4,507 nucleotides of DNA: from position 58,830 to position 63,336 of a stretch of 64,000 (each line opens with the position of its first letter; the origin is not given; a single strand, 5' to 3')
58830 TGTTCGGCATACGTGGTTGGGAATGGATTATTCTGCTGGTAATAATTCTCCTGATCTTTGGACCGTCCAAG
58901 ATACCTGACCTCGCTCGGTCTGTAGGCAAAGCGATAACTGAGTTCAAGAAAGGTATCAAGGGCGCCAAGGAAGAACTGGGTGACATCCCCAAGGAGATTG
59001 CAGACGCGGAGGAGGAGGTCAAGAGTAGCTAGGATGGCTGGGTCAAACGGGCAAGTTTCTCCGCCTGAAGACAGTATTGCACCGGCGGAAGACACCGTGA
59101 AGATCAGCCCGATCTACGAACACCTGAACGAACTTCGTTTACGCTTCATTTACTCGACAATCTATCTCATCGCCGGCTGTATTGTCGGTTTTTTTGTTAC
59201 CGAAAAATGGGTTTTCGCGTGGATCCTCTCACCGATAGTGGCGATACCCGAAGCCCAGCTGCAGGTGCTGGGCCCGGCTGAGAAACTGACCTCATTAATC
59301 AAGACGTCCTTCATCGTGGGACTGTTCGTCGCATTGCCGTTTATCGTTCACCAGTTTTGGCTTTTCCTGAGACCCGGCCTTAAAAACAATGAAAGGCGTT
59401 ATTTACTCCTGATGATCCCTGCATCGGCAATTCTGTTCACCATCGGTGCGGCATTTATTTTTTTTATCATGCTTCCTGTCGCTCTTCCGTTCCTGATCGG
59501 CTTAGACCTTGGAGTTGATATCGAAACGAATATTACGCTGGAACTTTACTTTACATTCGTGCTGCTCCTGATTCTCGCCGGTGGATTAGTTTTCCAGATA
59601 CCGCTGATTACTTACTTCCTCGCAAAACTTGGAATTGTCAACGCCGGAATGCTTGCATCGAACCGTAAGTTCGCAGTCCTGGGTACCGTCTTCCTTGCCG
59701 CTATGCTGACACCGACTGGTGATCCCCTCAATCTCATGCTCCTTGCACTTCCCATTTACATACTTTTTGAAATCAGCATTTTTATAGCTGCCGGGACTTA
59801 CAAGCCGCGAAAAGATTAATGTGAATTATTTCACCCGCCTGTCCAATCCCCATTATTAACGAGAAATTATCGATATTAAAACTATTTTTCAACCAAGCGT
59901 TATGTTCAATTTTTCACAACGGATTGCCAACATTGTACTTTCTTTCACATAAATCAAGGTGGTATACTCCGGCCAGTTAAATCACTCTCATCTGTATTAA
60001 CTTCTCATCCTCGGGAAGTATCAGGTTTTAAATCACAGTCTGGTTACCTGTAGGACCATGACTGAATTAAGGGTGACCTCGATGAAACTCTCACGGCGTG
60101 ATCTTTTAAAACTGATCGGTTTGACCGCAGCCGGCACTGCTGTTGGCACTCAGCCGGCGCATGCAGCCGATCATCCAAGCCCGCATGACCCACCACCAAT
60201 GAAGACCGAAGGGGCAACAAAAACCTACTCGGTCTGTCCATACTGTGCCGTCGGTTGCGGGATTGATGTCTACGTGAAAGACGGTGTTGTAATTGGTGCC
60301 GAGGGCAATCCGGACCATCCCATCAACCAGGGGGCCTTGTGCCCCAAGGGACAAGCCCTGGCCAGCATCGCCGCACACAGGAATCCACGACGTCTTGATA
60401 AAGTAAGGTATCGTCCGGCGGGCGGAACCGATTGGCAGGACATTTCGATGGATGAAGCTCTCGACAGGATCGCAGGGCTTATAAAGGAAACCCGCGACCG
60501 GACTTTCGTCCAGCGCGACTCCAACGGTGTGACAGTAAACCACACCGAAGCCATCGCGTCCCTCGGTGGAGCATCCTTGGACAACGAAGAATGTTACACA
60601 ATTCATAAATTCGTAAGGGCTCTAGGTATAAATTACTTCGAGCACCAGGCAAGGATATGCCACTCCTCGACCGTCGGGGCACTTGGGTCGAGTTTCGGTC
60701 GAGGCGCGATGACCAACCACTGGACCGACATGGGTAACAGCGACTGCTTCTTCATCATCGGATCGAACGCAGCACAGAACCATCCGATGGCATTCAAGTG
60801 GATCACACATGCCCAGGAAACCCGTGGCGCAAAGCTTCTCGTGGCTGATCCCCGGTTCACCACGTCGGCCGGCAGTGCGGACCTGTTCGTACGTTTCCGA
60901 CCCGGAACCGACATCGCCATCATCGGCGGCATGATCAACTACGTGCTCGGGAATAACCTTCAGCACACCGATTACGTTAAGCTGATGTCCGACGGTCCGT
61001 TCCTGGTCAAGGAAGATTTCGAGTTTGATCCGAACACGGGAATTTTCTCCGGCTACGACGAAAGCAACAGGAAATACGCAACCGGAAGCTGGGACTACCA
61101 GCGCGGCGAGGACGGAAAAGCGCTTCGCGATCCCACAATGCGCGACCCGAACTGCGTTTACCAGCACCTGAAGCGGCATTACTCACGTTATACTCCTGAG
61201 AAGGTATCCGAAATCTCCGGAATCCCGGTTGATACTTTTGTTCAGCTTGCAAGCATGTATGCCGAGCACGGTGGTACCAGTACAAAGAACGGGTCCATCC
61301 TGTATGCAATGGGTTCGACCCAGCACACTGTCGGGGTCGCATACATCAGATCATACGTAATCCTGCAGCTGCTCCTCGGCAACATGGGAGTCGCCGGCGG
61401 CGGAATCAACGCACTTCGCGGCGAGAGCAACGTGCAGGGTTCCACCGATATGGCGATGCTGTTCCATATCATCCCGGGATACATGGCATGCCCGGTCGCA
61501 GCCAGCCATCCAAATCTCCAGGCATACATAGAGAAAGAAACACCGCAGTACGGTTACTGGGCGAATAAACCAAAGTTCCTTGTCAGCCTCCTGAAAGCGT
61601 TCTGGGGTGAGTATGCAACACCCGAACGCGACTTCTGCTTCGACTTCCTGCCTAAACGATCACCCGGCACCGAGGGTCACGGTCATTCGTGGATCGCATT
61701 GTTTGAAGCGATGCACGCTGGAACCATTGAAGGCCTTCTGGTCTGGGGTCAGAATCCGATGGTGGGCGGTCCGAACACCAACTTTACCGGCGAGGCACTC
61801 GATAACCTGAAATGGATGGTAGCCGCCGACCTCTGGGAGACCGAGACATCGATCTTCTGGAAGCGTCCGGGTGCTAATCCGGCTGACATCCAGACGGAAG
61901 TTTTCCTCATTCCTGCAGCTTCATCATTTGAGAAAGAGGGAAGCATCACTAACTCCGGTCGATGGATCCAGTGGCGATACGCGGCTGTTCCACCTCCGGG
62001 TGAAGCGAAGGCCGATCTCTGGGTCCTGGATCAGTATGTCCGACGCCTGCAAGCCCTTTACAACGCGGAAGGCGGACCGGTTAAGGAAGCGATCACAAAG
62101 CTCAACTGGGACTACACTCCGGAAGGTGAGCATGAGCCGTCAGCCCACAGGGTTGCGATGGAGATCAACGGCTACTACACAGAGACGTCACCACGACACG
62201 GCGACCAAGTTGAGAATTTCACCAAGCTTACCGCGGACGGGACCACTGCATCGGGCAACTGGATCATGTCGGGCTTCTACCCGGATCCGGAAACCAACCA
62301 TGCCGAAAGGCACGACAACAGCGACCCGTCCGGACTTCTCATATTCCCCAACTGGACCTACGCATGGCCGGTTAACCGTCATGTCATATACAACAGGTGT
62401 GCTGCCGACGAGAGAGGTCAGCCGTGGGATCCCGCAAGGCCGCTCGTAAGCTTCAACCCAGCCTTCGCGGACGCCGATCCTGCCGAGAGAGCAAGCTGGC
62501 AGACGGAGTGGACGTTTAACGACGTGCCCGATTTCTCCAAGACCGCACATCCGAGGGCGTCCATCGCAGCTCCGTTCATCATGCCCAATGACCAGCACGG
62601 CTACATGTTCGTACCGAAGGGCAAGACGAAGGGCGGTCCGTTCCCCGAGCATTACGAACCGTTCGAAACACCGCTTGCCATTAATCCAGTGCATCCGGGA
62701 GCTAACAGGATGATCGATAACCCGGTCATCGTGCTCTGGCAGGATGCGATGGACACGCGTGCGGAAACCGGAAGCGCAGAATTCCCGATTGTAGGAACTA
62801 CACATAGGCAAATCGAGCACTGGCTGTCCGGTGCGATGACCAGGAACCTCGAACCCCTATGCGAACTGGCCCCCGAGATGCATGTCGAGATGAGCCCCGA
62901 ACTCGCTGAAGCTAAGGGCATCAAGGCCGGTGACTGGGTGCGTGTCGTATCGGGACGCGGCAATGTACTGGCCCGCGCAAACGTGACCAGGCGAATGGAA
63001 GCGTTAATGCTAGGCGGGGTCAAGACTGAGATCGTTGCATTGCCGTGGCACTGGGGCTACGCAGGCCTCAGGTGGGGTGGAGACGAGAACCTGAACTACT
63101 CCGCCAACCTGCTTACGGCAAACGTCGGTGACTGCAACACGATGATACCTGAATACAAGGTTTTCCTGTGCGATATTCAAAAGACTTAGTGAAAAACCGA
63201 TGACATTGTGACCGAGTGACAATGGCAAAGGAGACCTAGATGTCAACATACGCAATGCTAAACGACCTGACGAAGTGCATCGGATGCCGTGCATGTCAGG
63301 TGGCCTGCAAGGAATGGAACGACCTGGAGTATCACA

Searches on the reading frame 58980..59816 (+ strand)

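Call 81: search_protein_families(library=pfam, proteins=[window:58980-59816:+], max_evalue=0.001)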
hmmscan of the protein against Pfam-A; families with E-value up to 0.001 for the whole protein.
window:58980-59816:+ (279 aa): 1 family
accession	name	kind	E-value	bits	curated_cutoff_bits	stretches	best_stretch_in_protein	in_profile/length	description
PF00902.23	TatC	-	1.1e-57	195.6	25.1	1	47-258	1-208/208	Sec-independent protein translocase protein (TatC)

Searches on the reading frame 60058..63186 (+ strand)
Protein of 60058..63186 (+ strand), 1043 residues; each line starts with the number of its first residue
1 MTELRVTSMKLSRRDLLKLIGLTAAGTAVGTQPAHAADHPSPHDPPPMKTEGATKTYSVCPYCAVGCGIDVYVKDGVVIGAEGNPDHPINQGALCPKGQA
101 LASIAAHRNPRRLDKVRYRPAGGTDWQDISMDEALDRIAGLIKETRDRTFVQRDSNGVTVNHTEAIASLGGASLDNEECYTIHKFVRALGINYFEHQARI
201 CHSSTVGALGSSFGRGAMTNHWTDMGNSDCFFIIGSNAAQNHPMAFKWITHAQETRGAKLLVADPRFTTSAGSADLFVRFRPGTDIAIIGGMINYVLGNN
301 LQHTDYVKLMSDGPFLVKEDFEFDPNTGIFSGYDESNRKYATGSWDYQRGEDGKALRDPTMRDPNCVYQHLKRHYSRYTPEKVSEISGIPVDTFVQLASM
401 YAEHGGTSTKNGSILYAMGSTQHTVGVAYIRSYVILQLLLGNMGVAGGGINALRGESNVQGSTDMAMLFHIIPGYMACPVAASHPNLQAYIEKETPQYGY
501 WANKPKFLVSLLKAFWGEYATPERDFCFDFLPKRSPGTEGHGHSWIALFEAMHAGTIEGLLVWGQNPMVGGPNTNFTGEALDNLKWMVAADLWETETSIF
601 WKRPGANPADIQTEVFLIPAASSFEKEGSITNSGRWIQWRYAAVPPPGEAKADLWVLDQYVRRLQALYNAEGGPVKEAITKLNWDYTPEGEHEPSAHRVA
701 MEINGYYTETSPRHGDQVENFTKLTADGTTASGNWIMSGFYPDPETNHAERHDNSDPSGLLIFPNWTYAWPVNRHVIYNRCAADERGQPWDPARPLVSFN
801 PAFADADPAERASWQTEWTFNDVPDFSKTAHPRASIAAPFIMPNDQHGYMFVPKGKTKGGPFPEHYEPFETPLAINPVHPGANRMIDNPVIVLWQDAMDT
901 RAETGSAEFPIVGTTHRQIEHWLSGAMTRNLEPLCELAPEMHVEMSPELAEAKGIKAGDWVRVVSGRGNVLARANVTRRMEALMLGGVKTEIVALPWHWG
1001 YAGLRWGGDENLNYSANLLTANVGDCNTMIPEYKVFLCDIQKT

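Call 81: search_protein_families(library=pfam, proteins=[window:60058-63186:+], max_evalue=0.001)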
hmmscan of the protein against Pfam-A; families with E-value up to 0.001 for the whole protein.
window:60058-63186:+ (1043 aa): 3 families
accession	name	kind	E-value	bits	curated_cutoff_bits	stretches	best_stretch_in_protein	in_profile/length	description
PF00384.28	Molybdopterin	-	1.5e-29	103.6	24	1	125-657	13-347/353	Molybdopterin oxidoreductase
PF04879.21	Molybdop_Fe4S4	-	1.6e-19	70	22.7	1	54-104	2-52/55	Molybdopterin oxidoreductase Fe4S4 domain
PF01568.27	Molydop_binding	-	7.9e-17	61.7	26.8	1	914-1036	4-109/110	Molydopterin dinucleotide binding domain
